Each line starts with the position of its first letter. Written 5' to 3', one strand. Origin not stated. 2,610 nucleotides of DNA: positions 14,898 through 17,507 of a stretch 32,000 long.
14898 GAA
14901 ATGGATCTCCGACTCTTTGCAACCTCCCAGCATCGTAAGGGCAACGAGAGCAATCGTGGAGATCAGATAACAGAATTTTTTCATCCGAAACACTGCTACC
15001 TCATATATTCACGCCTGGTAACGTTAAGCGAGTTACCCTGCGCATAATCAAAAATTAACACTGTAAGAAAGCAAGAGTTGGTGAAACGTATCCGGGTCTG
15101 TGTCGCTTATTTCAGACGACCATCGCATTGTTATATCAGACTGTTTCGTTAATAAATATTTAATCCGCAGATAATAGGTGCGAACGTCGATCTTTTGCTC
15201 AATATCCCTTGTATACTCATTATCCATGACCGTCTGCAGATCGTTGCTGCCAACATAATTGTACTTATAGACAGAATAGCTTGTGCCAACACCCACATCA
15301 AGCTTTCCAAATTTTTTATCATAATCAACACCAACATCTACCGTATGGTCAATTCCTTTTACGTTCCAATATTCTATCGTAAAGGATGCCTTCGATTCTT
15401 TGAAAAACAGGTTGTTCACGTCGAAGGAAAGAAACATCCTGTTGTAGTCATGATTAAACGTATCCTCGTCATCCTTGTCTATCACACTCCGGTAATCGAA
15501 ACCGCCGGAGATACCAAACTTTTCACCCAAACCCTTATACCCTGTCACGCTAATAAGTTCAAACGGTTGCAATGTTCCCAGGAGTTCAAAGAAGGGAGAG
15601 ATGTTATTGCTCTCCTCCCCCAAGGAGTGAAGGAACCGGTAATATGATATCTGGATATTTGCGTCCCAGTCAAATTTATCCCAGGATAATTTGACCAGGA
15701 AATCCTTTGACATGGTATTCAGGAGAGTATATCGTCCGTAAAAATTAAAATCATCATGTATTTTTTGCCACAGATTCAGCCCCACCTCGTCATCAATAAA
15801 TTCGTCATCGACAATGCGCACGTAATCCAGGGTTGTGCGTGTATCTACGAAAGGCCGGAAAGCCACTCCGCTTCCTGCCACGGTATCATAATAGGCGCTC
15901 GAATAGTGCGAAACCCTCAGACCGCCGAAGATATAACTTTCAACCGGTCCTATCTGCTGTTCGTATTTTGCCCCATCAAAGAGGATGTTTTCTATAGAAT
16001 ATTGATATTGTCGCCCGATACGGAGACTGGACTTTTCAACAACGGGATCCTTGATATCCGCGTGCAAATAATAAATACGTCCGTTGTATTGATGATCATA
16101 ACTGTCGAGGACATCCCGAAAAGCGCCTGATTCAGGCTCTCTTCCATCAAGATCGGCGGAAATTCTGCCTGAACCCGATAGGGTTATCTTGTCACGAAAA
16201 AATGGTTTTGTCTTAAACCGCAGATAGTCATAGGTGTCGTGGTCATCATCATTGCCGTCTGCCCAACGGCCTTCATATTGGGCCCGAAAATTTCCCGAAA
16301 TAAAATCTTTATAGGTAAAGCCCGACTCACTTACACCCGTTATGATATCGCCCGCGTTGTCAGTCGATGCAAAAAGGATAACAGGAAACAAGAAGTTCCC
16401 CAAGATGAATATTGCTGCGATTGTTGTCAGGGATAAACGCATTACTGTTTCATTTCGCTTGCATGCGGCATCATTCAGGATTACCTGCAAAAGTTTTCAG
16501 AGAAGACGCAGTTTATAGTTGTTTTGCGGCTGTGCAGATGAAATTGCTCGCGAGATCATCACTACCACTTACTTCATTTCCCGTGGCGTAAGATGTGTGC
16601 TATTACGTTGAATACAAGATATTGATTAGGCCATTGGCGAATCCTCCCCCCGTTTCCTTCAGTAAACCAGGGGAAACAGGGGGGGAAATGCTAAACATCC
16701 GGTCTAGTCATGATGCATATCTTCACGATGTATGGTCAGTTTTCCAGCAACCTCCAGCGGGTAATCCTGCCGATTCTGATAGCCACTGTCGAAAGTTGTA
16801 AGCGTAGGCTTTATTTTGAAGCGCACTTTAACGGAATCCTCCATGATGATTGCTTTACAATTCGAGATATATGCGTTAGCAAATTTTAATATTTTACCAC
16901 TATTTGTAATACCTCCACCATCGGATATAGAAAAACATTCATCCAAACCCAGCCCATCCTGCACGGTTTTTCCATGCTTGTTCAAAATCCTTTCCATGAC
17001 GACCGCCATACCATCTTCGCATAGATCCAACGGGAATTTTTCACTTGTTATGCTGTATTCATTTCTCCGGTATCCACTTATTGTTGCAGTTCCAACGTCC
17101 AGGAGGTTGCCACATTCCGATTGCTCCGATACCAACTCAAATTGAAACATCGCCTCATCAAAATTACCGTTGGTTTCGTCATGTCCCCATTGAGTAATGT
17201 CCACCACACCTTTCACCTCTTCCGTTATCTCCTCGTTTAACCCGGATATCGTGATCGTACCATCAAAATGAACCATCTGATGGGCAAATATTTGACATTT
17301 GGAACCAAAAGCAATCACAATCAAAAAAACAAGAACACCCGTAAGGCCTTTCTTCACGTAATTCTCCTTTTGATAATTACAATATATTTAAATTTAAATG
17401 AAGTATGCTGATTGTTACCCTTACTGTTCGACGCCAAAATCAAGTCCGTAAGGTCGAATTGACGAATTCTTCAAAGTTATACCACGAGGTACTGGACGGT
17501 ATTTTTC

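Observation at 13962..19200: Co-directional cluster: three secreted proteins, an OM beta-barrel and a 14-heme lipoprotein cytochrome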

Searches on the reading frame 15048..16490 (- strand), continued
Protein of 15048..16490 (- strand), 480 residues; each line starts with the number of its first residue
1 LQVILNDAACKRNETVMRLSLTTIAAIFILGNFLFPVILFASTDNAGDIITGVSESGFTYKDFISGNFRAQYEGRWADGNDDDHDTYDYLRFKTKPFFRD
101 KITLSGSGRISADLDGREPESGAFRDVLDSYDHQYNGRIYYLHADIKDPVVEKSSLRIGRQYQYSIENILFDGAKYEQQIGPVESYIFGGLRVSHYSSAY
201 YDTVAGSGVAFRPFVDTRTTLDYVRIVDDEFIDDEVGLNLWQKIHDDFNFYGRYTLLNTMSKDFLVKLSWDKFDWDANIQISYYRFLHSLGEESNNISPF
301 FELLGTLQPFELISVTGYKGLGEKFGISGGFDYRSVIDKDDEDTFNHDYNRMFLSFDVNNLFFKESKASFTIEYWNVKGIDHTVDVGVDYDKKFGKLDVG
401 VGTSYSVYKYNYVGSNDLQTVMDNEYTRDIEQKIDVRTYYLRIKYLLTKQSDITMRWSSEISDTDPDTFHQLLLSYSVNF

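Call 36: search_protein_families(library=pfam, proteins=[L032:81-1043:+, L032:3592-4194:+, L032:4445-4867:-, L032:5206-5820:+, L032:8929-10644:+, L001:7394-7837:+], max_evalue=0.1)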
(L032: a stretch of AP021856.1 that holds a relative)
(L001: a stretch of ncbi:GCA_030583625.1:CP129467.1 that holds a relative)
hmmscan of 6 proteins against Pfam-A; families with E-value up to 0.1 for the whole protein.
L032:81-1043:+ (320 aa): 13 families
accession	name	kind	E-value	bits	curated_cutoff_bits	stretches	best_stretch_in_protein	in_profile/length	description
PF13358.12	DDE_3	-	7.7e-21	74.9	28.6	1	166-282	29-146/146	DDE superfamily endonuclease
PF13565.12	HTH_32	-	2.5e-11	44.4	33.7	1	23-94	1-73/73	Homeodomain-like domain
PF13551.12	HTH_29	-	4.1e-08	33.6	28.1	1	4-56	8-63/64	Winged helix-turn helix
PF13518.12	HTH_28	-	1.3e-05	25.6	25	1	3-47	8-52/52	Helix-turn-helix domain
PF13384.12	HTH_23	-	2.9e-05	24.2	24.6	1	4-39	14-49/50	Homeodomain-like domain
PF18024.7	HTH_50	-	0.011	15.9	27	0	12-26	28-42/50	Helix-turn-helix domain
PF15943.11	YdaS_toxin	-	0.014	15.7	30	0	78-99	13-35/65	Bacterial toxin YdaS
PF01527.26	HTH_Tnp_1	-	0.023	15.4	24.1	0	6-34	22-49/75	Transposase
PF13333.12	rve_2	-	0.023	15.3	22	1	261-295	3-35/56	Integrase core domain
PF13542.12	HTH_Tnp_ISL3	-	0.055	13.4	27.4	0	79-95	32-48/51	Helix-turn-helix domain of transposase family ISL3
PF13011.12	LZ_Tnp_IS481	-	0.062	14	22.2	0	12-53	30-69/85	leucine-zipper of insertion element IS481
PF00196.25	GerE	-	0.075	13.1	23.5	0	1-25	11-35/57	Bacterial regulatory proteins, luxR family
PF13683.12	rve_3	-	0.084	13.1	26.5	0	244-292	4-53/67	Integrase core domain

L032:3592-4194:+ (200 aa): 1 family
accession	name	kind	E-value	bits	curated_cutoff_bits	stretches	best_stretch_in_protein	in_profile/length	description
PF02014.22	Reeler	-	3.3e-06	28.1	21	1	75-173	27-123/131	Reeler domain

L032:4445-4867:- (140 aa): 1 family
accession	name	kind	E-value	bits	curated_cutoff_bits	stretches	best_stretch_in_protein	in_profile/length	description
PF03841.19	SelA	-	0.011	15.3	22.8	1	14-84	192-258/367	L-seryl-tRNA selenium transferase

L032:5206-5820:+ (204 aa): 1 family
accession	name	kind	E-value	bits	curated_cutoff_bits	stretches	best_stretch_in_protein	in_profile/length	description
PF02014.22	Reeler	-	2.7e-09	38.1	21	1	46-167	1-120/131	Reeler domain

L032:8929-10644:+ (571 aa): 3 families
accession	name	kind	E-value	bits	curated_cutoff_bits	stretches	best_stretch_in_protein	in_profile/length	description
PF17392.7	Urocanase_C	-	8.7e-91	303.1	23.6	1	369-563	1-195/196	Urocanase C-terminal domain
PF01175.24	Urocanase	-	4e-78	262.3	23.2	1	154-366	1-209/209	Urocanase Rossmann-like domain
PF17391.7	Urocanase_N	-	2.3e-56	189.5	23.2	1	25-151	1-127/127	Urocanase N-terminal domain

L001:7394-7837:+ (147 aa): 2 families
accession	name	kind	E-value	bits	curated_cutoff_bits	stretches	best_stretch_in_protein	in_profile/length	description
PF01797.21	Y1_Tnp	-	0.006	17.1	23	0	15-59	38-85/121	Transposase IS200 like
PF07225.17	NDUF_B4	-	0.087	13.2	21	0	93-132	31-72/124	NADH-ubiquinone oxidoreductase B15 subunit (NDUFB4)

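Call 38: predict_structure(alignment_id=A3)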
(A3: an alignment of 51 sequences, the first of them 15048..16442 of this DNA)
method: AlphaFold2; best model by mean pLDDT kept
length: 464 residues; sequences in the alignment: 51
mean_pLDDT: 80.8   pTM: 0.72
mean pLDDT of the five models: 80.8, 80.2, 79.9, 79.0, 78.6
residues with pLDDT >= 90: 224; 70-90: 124; 50-70: 70; < 50: 46
segments of 3 or more residues with pLDDT < 50: 1-3, 19-43, 397-414
pLDDT, mean of each block of 10 residues (from residue 1): 65 61 32 33 68 95 83 95 93 87 62 68 93 92 89 90 92 84 77 91 93 83 93 95 90 94 96 67 62 89 93 94 62 90 86 92 77 93 93 55 39 58 96 95 83 92 95
secondary structure, 60 per line:
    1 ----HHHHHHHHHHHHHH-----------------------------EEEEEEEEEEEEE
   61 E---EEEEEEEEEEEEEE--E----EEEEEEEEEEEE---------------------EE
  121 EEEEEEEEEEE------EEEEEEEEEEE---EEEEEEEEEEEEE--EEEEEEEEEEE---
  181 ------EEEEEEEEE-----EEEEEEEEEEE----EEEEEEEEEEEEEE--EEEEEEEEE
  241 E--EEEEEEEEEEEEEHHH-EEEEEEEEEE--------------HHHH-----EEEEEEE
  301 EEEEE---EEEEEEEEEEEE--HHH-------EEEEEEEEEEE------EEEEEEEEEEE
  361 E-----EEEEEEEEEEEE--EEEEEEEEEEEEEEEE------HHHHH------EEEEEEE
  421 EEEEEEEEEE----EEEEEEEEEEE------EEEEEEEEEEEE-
elements in order: H5-18 E48-61 E65-78 E86-97 E119-131 E138-148 E152-164 E167-177 E187-195 E201-211 E216-229 E232-241 E244-256 E261-270 H285-288 E294-305 E309-320 E333-343 E350-361 E367-378 E381-396 H403-407 E414-430 E435-445 E452-463

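Call 44: fold_search(model_id=the predicted structure, library=pdb)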
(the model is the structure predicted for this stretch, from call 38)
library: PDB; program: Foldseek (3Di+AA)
matches with E <= 10: 864; with E <= 0.001: 373
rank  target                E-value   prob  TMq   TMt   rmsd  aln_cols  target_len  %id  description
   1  2y2x_A                5.3e-11  1.00  0.39  0.46   8.9       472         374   11  Crystal Structure of Pseudomonas Aeruginosa OpdK with Vanillate (released 2011-12-28)
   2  5ldt_A                7.7e-11  1.00  0.38  0.42  11.9       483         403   11  Crystal Structures of MOMP from Campylobacter jejuni (released 2016-10-26)
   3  2qtk_B                9.8e-11  1.00  0.40  0.48   9.7       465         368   12  Crystal Structure of the outer membrane protein opdK from Pseudomonas aeruginosa (released 2008-06-24)
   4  9fy9_D                1.1e-10  1.00  0.39  0.29  15.0       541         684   10  Cryo-EM structure of the type 1 chaperone-usher pilus FimD-tip complex (FimDHGFC) - Conformer 1 (released 2025-06-04)
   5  9fw9_D                2.2e-10  1.00  0.40  0.30  16.1       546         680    9  Cryo-EM structure of the type 1 pilus assembly platform as part of the FimA-bound chaperone-usher pilus complex (FimDH (released 2025-06-04)
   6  4fsp                  2.9e-10  1.00  0.38  0.45   9.7       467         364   11  Crystal Structure of Pseudomonas aeruginosa OccK11 (OpdR) (released 2013-07-24)
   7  5ldv                  3.1e-10  1.00  0.37  0.42  12.2       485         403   10  Crystal Structures of MOMP from Campylobacter jejuni (released 2016-10-26)
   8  4azl_B                3.5e-10  1.00  0.40  0.43   9.4       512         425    9  In meso structure of alginate transporter, AlgE, from Pseudomoas aeruginosa, PAO1, crystal form 2. (released 2013-07-03)
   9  8q2o                  3.9e-10  1.00  0.40  0.41  15.0       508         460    9  Structure of alginate transporter AlgE from P. aeruginosa PAO1 by using Se-MAG for the the lipid cubic phase crystalliza (released 2024-05-15)
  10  3rfz_B                4.3e-10  1.00  0.39  0.27  14.8       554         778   10  Crystal structure of the FimD usher bound to its cognate FimC:FimH substrate (released 2011-06-01)
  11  8pz4                  4.7e-10  1.00  0.45  0.44  13.5       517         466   11  Structure of alginate transporter, AlgE, solved at wavelength 2.755 A (released 2023-10-25)
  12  2y2x_B                5.4e-10  1.00  0.40  0.46   8.9       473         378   12  Crystal Structure of Pseudomonas Aeruginosa OpdK with Vanillate (released 2011-12-28)
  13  4azl_A                6.6e-10  1.00  0.40  0.43   9.4       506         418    9  In meso structure of alginate transporter, AlgE, from Pseudomoas aeruginosa, PAO1, crystal form 2. (released 2013-07-03)
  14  5dl5                  6.9e-10  1.00  0.38  0.41   9.5       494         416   10  Crystal structure of Acinetobacter baumannii OccAB1 (released 2016-02-03)
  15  8rqp                  8.0e-10  1.00  0.41  0.41  10.5       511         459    9  In meso structure of the alginate exporter, AlgE, from Pseudomonas aeruginosa in 7.10 monoacylglycerol (released 2024-04-03)
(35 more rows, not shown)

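Call 46: find_homologous_proteins(query=A1, max_evalue=0.001)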
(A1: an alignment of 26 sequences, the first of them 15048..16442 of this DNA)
Query A1 (26 sequences) (464 aa, profile of the alignment): 71 proteins with E <= 0.001 among 8000 candidates.
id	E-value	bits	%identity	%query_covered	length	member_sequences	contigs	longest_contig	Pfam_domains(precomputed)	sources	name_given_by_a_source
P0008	1.5e-189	649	70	100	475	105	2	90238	-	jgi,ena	-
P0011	3.9e-187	641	70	100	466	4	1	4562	-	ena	-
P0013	1.0e-186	639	70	95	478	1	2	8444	-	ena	-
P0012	1.1e-186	639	70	95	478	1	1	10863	-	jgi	-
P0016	1.2e-186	639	70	95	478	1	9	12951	-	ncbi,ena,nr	ncbi:MAG: hypothetical protein A3G70_02530 [Planctomycetes bacterium RIFCSPLOWO2_12_FULL_39_13]|nr:M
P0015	1.2e-186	639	70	95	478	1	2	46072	-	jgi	-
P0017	1.5e-186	639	70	95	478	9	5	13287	-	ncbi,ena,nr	ncbi:MAG TPA: hypothetical protein ACFYEH_07085 [Candidatus Brocadiaceae bacterium]|nr:MAG: hypothet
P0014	3.6e-186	637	70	95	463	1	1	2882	-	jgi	-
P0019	1.5e-185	635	70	95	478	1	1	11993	-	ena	-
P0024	1.6e-185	635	69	95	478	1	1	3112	-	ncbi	ncbi:MAG: hypothetical protein AABZ43_07735 [Planctomycetota bacterium]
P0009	2.4e-185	635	71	97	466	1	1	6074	-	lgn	-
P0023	5.0e-185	634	69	95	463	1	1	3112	-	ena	-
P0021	5.6e-185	634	69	95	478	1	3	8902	-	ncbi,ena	ncbi:MAG: hypothetical protein AABY38_03220 [Planctomycetota bacterium]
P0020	1.0e-184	633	68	100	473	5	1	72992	-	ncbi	-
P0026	3.1e-184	631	69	95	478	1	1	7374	-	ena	-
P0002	7.5e-181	620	84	100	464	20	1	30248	-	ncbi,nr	ncbi:MAG: hypothetical protein CV087_06645 [Candidatus Brocadia sp. WS118]|nr:MAG: hypothetical prot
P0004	7.6e-181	620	81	100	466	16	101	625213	-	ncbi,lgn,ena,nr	ncbi:MAG: hypothetical protein UZ01_00234 [Candidatus Brocadia sinica]|nr:MAG: hypothetical protein 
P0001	2.8e-177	608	100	96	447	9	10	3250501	-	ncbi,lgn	-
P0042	2.8e-177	608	63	100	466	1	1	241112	-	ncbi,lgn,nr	ncbi:MAG: hypothetical protein MRJ65_14115 [Candidatus Brocadiaceae bacterium]|nr:hypothetical prote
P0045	8.2e-171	587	65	97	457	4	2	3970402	-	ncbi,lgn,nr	ncbi:MAG: hypothetical protein QY317_13675 [Candidatus Jettenia caeni]|nr:MAG: hypothetical protein 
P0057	3.3e-170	585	30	90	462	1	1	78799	-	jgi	jgi:hypothetical protein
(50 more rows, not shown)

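Call 52: search_protein_representatives(alignment_id=A3)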
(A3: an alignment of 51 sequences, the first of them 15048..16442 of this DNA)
Query: 51 sequences, 465 profile positions. Proteins with E-value up to 0.001 (for the whole library): 978; up to 1e-10: 794; up to 1e-30: 533. The best 150 are listed.
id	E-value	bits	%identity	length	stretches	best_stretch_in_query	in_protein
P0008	1.4e-219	746.0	-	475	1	1-465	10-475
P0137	8.5e-142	489.5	-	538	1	26-465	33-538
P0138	1.4e-138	478.9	-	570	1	42-465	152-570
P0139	8.5e-135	466.4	-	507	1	35-465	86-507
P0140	1.5e-133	462.3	-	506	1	37-465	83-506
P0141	4.2e-133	460.8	-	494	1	49-465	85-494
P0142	2.8e-132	458.1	-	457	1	19-465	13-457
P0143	1.3e-131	456.0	-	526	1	26-465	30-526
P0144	3.1e-131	454.7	-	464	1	44-465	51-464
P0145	4.1e-131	454.3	-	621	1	42-465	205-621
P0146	1.2e-129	449.5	-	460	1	16-465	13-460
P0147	9.5e-129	446.5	-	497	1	28-465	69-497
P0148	1.0e-128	446.4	-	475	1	1-465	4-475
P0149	7.7e-128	443.5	-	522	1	27-465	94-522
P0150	2.8e-127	441.6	-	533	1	26-465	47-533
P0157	8.5e-124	430.2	-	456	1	14-465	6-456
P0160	2.0e-122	425.6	-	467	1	13-465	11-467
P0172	5.0e-119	414.4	-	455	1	14-465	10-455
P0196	6.7e-111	387.6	-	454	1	12-465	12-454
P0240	1.4e-100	353.6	-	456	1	2-465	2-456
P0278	1.5e-92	327.2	-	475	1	21-465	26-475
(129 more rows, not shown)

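Call 54: list_cluster_members(proteins=[P0137, P0142, P0146, P0148, P0157, P0160, P0172, P0196, P0240, P0278])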
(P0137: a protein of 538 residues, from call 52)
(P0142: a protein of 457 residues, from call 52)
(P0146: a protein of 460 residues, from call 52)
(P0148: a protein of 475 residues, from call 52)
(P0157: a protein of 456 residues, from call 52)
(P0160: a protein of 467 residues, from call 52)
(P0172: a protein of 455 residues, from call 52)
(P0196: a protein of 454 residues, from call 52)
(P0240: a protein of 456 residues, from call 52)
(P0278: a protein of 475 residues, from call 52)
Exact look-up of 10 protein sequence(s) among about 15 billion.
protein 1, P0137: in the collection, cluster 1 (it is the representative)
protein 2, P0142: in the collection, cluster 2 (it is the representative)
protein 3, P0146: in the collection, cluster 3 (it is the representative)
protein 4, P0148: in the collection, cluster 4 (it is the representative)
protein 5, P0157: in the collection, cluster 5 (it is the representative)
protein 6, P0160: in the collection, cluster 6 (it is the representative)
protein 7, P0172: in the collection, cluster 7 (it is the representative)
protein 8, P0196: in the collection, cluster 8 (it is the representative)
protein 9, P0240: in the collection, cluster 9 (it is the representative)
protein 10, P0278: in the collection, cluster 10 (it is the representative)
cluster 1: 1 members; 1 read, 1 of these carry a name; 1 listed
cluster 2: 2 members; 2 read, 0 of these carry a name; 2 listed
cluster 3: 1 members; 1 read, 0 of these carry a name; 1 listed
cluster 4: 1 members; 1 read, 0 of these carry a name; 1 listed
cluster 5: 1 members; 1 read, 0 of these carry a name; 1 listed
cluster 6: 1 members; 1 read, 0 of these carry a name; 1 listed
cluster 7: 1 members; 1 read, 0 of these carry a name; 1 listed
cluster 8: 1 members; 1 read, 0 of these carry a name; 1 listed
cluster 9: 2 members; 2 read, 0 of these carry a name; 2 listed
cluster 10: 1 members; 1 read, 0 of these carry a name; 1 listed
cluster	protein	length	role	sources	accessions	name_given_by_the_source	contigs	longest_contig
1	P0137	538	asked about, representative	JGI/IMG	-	hypothetical protein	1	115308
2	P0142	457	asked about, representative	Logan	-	-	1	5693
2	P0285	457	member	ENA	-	-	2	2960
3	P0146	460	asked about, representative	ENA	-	-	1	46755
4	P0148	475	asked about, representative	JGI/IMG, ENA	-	-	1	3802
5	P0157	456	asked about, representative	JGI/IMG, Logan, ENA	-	-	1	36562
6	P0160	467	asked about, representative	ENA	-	-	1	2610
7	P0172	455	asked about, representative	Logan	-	-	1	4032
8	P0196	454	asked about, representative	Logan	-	-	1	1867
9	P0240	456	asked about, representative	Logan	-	-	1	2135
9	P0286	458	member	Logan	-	-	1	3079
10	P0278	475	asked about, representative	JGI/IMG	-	-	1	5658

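Call 80: search_protein_families(library=pfam, alignment_id=A1, max_evalue=1)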
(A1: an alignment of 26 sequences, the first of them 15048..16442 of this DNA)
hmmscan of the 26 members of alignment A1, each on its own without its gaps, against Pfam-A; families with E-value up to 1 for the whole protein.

A. member 1, window:15048-16442:- (464 aa): 0 families

B. families by the number of members that match (of 26 scanned): 7 families
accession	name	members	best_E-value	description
PF13609.12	Porin_4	3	0.0017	Gram-negative porin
PF13505.12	OMP_b-brl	2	3.1e-05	Outer membrane protein beta-barrel domain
PF10677.15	DUF2490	1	0.0026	Protein of unknown function (DUF2490)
PF02432.21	Fimbrial_K88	1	0.022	Fimbrial, major and minor subunit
PF18433.6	DUF5610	1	0.059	Domain of unknown function (DUF5610)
PF24653.1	Phage_OMP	1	0.12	Cyanophage outer membrane protein like beta barrel domain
PF06679.17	DUF1180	1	0.68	Membrane protein FAM174-like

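Call 83: search_solved_structures(query=L004:7375-7986:+, max_evalue=1)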
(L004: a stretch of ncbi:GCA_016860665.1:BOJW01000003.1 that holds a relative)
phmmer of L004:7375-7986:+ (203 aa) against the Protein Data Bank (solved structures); distinct sequences matched with E-value up to 1: 1.
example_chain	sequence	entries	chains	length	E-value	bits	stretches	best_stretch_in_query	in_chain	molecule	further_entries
6zu5_LN0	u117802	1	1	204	0.31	13.8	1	83-150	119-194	eL15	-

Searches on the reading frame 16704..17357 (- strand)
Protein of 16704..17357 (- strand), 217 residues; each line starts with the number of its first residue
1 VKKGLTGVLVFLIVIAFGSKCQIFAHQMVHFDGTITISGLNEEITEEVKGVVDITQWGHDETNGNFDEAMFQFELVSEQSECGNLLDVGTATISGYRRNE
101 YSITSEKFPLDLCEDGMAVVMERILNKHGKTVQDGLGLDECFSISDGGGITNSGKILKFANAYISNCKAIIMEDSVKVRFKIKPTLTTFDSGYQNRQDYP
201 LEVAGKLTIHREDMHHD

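Call 4: search_protein_families(library=pfam, proteins=[window:16704-17357:-], max_evalue=1)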
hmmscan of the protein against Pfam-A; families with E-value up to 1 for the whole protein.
window:16704-17357:- (217 aa): 0 families

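Call 6: search_protein_families(library=ncbifam, proteins=[window:16704-17357:-], max_evalue=1)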
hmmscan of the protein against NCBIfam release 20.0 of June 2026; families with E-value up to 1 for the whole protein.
window:16704-17357:- (217 aa): 0 families

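Call 81: search_solved_structures(query=window:16704-17357:-, max_evalue=1)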
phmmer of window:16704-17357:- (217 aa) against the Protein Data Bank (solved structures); distinct sequences matched with E-value up to 1: 0.
